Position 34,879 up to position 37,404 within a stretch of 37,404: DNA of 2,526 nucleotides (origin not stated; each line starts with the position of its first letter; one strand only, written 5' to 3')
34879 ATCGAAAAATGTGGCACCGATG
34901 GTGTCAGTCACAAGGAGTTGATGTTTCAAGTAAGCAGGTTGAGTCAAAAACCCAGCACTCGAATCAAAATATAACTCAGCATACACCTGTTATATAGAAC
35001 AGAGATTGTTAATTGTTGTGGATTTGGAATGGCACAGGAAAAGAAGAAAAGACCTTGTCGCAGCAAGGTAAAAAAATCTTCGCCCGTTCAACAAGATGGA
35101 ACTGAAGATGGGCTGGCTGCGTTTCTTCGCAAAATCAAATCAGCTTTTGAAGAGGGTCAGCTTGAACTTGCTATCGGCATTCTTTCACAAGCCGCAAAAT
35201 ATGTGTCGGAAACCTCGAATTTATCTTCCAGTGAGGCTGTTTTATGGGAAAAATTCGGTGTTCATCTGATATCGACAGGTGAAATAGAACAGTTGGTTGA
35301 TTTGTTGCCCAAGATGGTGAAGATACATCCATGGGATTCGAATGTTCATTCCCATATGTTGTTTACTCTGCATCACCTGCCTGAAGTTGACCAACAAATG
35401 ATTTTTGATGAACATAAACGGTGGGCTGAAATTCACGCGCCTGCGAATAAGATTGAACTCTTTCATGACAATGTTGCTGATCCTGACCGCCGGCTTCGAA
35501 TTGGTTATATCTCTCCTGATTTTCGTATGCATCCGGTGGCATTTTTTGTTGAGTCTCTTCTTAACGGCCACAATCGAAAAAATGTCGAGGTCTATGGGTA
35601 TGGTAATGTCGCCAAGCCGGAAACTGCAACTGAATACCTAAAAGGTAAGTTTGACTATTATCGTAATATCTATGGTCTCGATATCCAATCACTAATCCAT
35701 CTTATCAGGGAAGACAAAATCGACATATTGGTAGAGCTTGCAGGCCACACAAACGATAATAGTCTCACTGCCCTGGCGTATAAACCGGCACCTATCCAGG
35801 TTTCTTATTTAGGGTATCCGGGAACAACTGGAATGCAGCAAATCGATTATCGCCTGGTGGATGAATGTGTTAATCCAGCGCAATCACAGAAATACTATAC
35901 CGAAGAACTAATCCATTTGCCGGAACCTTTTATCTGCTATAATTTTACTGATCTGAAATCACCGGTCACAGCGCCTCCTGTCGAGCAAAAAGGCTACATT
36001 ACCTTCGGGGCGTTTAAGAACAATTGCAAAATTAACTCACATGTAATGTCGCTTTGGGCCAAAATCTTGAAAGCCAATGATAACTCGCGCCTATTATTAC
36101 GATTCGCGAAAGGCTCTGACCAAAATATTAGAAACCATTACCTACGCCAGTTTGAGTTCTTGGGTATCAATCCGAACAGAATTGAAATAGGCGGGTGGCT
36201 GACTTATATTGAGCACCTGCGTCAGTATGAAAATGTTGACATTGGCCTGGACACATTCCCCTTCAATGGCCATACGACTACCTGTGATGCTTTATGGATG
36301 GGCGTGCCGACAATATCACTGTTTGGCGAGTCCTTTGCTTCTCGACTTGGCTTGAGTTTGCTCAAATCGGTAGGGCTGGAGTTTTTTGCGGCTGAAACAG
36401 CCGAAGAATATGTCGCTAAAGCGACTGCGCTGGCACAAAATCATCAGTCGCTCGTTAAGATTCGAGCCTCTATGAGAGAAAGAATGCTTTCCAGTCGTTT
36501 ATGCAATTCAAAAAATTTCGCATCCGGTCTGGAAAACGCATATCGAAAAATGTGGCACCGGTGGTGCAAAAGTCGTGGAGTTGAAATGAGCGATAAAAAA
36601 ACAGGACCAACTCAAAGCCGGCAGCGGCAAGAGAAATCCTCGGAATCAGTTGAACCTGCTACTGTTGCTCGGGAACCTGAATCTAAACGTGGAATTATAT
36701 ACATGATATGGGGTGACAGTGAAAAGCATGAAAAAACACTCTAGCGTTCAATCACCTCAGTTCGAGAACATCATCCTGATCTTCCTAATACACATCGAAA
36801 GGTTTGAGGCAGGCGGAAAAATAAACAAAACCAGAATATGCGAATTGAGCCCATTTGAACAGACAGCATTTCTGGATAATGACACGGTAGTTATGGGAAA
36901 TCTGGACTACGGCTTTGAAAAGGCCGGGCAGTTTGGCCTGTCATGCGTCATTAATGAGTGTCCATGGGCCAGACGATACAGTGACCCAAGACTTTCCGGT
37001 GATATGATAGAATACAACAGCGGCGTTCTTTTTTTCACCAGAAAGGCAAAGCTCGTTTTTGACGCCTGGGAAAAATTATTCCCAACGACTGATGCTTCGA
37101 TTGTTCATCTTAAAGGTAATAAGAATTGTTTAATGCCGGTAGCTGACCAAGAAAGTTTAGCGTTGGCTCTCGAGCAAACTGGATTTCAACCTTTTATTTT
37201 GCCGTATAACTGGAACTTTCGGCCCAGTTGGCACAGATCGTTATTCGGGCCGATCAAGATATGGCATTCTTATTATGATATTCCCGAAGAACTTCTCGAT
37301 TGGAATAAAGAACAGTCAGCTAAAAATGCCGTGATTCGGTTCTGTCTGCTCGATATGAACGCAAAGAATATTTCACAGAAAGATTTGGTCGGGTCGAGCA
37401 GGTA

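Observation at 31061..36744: Three tandem TPR + GT41-like glycosyltransferase paralogs next to fliC-fliS, under their own sigma54 promoter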

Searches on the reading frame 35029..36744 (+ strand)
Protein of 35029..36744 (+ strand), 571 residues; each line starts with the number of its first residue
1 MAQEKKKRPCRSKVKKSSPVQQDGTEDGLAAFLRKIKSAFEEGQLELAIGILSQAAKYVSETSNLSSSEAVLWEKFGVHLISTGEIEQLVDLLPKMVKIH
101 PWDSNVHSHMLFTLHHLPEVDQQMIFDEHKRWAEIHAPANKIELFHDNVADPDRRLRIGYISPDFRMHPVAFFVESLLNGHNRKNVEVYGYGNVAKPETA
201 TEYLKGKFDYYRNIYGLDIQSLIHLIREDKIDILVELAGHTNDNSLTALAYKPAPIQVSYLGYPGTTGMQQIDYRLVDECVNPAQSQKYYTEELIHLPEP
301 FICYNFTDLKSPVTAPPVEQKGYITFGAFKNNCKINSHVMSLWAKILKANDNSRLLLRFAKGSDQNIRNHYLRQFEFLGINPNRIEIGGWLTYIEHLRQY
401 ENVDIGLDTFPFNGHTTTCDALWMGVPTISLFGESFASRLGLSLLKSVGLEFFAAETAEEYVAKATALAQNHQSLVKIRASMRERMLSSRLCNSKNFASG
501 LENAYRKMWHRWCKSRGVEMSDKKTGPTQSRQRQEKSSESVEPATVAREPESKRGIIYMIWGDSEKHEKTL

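Call 3: search_protein_families(library=pfam, proteins=[window:35029-36744:+], max_evalue=0.01)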
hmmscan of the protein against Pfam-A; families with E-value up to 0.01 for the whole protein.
window:35029-36744:+ (571 aa): 1 family
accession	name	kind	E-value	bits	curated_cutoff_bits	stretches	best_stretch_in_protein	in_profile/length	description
PF13844.12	Glyco_transf_41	-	2.9e-57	194.6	25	2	324-500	369-542/543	Glycosyl transferase family 41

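Call 4: search_protein_families(library=ncbifam, proteins=[window:35029-36744:+], max_evalue=0.01)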
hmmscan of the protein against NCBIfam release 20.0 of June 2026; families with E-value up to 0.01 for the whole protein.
window:35029-36744:+ (571 aa): 1 family
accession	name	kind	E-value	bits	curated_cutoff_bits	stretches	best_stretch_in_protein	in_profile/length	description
NF049992.1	NGTferase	equivalog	2.4e-18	66.1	1000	1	252-484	356-586/614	UDP-glucose:protein N-beta-glucosyltransferase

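Call 73: search_solved_structures(query=window:35029-36744:+, max_evalue=1e-10, show_alignments=4)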
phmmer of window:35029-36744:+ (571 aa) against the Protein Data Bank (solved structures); distinct sequences matched with E-value up to 1e-10: 23.
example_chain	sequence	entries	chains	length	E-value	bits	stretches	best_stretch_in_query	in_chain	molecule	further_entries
7y4i_A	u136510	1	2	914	8.8e-103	348.1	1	52-516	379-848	Probable UDP-N-acetylglucosamine--peptide N-acetylglucosaminyltransferase SPINDLY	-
8dtf_A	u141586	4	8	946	1.8e-102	347.1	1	52-516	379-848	Probable UDP-N-acetylglucosamine--peptide N-acetylglucosaminyltransferase SPINDLY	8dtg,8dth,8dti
5djs_A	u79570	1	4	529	4.7e-76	259.9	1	56-515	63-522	Tetratricopeptide TPR_2 repeat protein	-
6q4m_A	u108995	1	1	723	5.3e-48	167.3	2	324-514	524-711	UDP-N-acetylglucosamine--peptide N-acetylglucosaminyltransferase 110 kDa subunit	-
6ibo_A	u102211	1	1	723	6.3e-48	167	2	324-514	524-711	UDP-N-acetylglucosamine--peptide N-acetylglucosaminyltransferase 110 kDa subunit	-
6tka_AAA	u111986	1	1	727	6.9e-48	166.9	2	324-515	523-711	UDP-N-acetylglucosamine--peptide N-acetylglucosaminyltransferase 110 kDa subunit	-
5lvv_A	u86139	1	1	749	7.5e-48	166.8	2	324-515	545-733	UDP-N-acetylglucosamine--peptide N-acetylglucosaminyltransferase 110 kDa subunit,UDP-N-ace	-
5lwv_A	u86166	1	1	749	7.6e-48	166.7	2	324-515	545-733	Host cell factor 1,UDP-N-acetylglucosamine--peptide N-acetylglucosaminyltransferase 110 kD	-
5npr_A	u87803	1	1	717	8.5e-48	166.6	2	324-514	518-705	UDP-N-acetylglucosamine--peptide N-acetylglucosaminyltransferase 110 kDa subunit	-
5nps_A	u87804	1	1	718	8.5e-48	166.6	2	324-514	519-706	UDP-N-acetylglucosamine--peptide N-acetylglucosaminyltransferase 110 kDa subunit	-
3pe3_A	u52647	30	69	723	8.7e-48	166.6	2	324-514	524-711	UDP-N-acetylglucosamine--peptide N-acetylglucosaminyltransferase 110 kDa subunit | UDP-N-ACETYLGLUCOSAMINE--PEPTIDE N-ACETYLGLUCOSAMINYL TRANSFERASE 110 KDA SUB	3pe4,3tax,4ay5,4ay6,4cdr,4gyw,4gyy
8cm9_A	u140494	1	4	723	8.7e-48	166.6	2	324-514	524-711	UDP-N-acetylglucosamine--peptide N-acetylglucosaminyltransferase 110 kDa subunit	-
7yea_A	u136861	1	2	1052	1.6e-47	165.7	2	324-516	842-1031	UDP-N-acetylglucosamine--peptide N-acetylglucosaminyltransferase 110 kDa subunit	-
7yeh_B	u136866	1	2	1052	1.6e-47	165.7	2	324-516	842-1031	UDP-N-acetylglucosamine--peptide N-acetylglucosaminyltransferase 110 kDa subunit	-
7ntf_A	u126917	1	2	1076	2.2e-47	165.2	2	324-515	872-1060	Isoform 1 of UDP-N-acetylglucosamine--peptide N-acetylglucosaminyltransferase 110 kDa subu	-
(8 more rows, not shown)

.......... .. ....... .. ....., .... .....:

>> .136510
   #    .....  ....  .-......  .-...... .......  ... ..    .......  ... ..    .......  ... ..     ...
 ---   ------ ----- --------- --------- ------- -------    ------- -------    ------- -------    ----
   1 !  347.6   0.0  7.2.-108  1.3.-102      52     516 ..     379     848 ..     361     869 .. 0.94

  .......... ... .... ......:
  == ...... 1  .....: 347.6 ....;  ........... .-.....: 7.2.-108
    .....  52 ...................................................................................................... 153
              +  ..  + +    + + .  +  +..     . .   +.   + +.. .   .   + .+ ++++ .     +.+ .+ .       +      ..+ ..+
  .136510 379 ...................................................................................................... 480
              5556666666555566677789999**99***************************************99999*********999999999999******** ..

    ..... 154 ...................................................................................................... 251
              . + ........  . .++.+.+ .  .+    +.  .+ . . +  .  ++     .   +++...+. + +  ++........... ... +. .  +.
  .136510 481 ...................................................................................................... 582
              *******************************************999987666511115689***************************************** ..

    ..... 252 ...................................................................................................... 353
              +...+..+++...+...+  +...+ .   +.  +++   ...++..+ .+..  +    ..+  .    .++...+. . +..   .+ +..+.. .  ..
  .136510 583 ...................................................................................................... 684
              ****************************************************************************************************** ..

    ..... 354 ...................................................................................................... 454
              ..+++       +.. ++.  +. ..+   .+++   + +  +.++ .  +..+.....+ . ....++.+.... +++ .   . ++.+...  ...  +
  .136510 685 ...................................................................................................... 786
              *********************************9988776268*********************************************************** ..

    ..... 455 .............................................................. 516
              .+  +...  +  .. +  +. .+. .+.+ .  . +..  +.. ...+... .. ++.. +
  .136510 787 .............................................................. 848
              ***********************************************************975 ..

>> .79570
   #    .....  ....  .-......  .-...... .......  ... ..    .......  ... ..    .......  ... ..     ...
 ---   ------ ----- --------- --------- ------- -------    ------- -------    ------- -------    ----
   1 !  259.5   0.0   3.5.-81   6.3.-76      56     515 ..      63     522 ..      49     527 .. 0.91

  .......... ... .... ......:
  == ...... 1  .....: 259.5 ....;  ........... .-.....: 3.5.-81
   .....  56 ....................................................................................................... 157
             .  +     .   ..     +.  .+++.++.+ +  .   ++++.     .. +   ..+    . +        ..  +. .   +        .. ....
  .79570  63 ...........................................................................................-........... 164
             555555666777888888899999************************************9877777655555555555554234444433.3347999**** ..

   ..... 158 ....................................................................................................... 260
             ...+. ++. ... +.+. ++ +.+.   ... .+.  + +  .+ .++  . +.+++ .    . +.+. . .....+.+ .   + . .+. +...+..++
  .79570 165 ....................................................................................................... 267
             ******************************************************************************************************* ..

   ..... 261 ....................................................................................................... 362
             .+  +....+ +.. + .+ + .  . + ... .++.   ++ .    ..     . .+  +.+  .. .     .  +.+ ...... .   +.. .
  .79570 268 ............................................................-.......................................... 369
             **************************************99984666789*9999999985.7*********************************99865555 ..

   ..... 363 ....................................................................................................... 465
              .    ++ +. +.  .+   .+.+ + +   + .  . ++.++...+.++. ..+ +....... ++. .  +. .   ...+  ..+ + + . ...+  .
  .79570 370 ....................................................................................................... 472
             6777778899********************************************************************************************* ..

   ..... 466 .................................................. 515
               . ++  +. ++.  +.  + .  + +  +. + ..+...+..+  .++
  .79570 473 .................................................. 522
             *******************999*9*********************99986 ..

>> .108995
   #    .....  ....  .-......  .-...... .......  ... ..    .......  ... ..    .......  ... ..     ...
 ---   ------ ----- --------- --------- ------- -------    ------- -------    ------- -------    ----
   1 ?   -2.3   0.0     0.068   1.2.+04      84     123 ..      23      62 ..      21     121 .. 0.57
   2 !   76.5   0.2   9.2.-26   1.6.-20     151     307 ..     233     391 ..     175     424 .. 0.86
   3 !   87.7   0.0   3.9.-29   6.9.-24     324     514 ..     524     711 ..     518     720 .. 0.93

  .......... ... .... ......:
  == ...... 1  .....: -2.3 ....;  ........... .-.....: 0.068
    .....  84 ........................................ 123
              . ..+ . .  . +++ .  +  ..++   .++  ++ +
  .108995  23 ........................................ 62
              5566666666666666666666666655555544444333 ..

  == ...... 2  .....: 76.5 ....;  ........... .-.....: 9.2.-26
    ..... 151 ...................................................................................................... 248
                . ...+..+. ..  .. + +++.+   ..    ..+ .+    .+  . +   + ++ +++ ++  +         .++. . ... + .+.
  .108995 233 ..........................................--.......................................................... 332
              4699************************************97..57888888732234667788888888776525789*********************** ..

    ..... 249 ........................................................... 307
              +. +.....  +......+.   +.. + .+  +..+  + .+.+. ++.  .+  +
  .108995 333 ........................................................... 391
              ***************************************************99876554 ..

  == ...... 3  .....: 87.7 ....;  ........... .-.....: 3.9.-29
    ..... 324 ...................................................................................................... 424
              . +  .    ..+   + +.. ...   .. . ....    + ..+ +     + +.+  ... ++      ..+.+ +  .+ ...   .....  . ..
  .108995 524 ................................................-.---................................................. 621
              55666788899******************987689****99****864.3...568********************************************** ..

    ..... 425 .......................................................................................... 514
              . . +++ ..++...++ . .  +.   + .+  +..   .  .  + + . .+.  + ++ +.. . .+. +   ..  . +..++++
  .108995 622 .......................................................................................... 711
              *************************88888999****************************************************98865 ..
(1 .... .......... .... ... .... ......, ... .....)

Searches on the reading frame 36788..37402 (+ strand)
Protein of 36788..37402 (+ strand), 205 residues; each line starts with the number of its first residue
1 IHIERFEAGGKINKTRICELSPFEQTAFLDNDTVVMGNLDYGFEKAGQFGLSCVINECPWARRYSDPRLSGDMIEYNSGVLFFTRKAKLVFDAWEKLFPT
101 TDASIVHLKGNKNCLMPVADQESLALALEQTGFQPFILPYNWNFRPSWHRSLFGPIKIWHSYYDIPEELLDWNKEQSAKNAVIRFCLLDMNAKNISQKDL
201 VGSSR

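Call 38: search_protein_families(library=pfam, proteins=[window:36788-37402:+], max_evalue=1)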
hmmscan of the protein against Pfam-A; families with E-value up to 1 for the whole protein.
window:36788-37402:+ (205 aa): 0 families

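Call 52: find_homologous_proteins(query=window:36788-37402:+, max_evalue=0.001)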
Query window:36788-37402:+ (205 aa): 182 proteins with E <= 0.001 among 230 candidates; the best 120 are listed.
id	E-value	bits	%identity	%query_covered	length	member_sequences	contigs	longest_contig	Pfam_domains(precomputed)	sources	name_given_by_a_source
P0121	2.1e-139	480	100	100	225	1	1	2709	-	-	-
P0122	1.4e-96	340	72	92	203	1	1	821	-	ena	-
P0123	1.0e-82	295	63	92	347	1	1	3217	PF13844.13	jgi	-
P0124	9.7e-77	275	62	90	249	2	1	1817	-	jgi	-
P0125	3.5e-66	241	54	96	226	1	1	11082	-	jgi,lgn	jgi:hypothetical protein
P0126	5.7e-66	240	55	95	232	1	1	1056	-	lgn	-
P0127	6.3e-65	237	59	84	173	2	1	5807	-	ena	-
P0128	1.2e-64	236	53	90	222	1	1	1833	-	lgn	-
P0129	2.1e-63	232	53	92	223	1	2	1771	-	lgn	-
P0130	5.7e-63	230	53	92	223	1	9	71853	-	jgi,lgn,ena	jgi:hypothetical protein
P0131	8.8e-63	230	53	92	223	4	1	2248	-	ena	-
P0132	9.7e-63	229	52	89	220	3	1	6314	-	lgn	-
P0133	4.9e-62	227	54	89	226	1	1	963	-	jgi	jgi:hypothetical protein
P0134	1.2e-61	226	54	87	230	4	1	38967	-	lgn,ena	-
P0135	1.4e-61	226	52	90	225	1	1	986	-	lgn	-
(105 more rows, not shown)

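Call 64: predict_structure(alignment_id=A2)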
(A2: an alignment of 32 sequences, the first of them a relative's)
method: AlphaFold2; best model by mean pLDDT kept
length: 223 residues; sequences in the alignment: 32
mean_pLDDT: 94.6   pTM: 0.91
mean pLDDT of the five models: 94.6, 94.5, 90.1, 90.0, 89.2
residues with pLDDT >= 90: 195; 70-90: 26; 50-70: 1; < 50: 1
segments of 3 or more residues with pLDDT < 50: none
pLDDT, mean of each block of 10 residues (from residue 1): 87 95 98 98 95 98 98 98 98 84 87 98 98 94 92 94 97 96 93 97 95 95 83
secondary structure, 60 per line:
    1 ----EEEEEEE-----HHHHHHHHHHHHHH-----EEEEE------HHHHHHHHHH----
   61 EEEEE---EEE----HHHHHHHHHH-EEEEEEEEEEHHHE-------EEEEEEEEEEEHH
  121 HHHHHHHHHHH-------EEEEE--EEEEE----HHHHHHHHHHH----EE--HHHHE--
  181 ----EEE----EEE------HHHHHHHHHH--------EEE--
elements in order: E5-11 H17-30 E36-40 H47-56 E61-65 E69-71 H76-85 E87-96 E108-118 H119-131 E139-143 E146-150 H155-165 H174-177 E185-187 E192-194 H201-210 E219-221

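Call 67: fold_search(model_id=the predicted structure, library=pdb)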
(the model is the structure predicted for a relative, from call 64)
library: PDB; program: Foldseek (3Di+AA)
matches with E <= 10: 1533; with E <= 0.001: 250
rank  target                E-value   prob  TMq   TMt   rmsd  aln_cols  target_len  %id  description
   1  7ui6_A                5.1e-08  1.00  0.57  0.23   6.9       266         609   16  CryoEM structure of LARGE1 from C1 reconstruction (released 2023-03-08)
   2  7zvj_A                1.0e-07  1.00  0.57  0.24   7.3       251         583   16  Homodimeric structure of LARGE1 (released 2022-11-30)
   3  4wm0_A                1.4e-07  1.00  0.57  0.44   6.2       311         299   14  Crystal structure of mouse Xyloside xylosyltransferase 1 complexed with acceptor ligand (released 2015-09-30)
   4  2vs5_B                1.7e-07  1.00  0.61  0.50   4.2       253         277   10  THE BINDING OF UDP-GALACTOSE BY AN ACTIVE SITE MUTANT OF alpha-1,3 GALACTOSYLTRANSFERASE (alpha3GT) (released 2008-07-15)
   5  5gvv_A                1.7e-07  1.00  0.55  0.33   7.1       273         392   15  Crystal structure of the glycosyltransferase GlyE in Streptococcus pneumoniae TIGR4 (released 2017-03-01)
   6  6eql_B                1.9e-07  1.00  0.51  0.51   7.2       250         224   14  Crystal Structure of Human Glycogenin-1 (GYG1) Tyr195pIPhe mutant complexed with manganese and UDP (released 2017-12-20)
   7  3usq                  2.3e-07  1.00  0.46  0.41   9.1       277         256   13  Structure of D159S/Y194F glycogenin mutant truncated at residue 270 (released 2011-12-14)
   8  1zcy                  3.2e-07  1.00  0.49  0.43   8.9       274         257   12  apo form of a mutant of glycogenin in which Asp159 is replaced by Ser (released 2005-04-26)
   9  3rmv                  3.2e-07  1.00  0.46  0.42   9.7       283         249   12  Crystal Structure of Human Glycogenin-1 (GYG1) T83M mutant complexed with manganese and UDP (released 2011-05-18)
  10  3q4s                  3.4e-07  1.00  0.48  0.44   9.2       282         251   12  Crystal Structure of Human Glycogenin-1 (GYG1), apo form (released 2011-02-09)
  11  2vfz_A                3.7e-07  1.00  0.58  0.48   5.0       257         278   10  CRYSTAL STRUCTURE OF ALPHA-1,3 GALACTOSYLTRANSFERASE (R365K) IN COMPLEX WITH UDP-2F-GALACTOSE (released 2007-11-13)
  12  2vs5_A                4.2e-07  1.00  0.60  0.49   5.3       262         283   10  THE BINDING OF UDP-GALACTOSE BY AN ACTIVE SITE MUTANT OF alpha-1,3 GALACTOSYLTRANSFERASE (alpha3GT) (released 2008-07-15)
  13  1zcu                  4.4e-07  1.00  0.51  0.45   8.1       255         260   12  apo form of the 162S mutant of glycogenin (released 2005-04-26)
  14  4cj8_A                4.7e-07  1.00  0.59  0.56   4.8       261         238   10  monoclinic crystal form of Bogt6a E192Q in complex with UDP-GalNAc, UDP and GalNAc (released 2014-02-05)
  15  5gvw_A                4.7e-07  1.00  0.53  0.32   7.1       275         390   15  Crystal structure of the apo-form glycosyltransferase GlyE in Streptococcus pneumoniae TIGR4 (released 2017-03-01)
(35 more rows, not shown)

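Call 75: find_encoding_contigs(protein=P0121, flank=5000, max_places=3)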
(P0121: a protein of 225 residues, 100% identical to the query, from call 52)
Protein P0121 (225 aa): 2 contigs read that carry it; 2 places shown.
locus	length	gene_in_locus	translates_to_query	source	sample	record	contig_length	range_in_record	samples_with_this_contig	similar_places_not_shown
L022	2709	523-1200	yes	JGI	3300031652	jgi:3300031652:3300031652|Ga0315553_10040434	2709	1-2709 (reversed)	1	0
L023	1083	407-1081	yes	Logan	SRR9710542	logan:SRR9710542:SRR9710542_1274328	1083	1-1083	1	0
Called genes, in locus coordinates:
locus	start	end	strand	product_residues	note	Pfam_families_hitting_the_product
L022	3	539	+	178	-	?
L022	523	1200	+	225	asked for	-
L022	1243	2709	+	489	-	?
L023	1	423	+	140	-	?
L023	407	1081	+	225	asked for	?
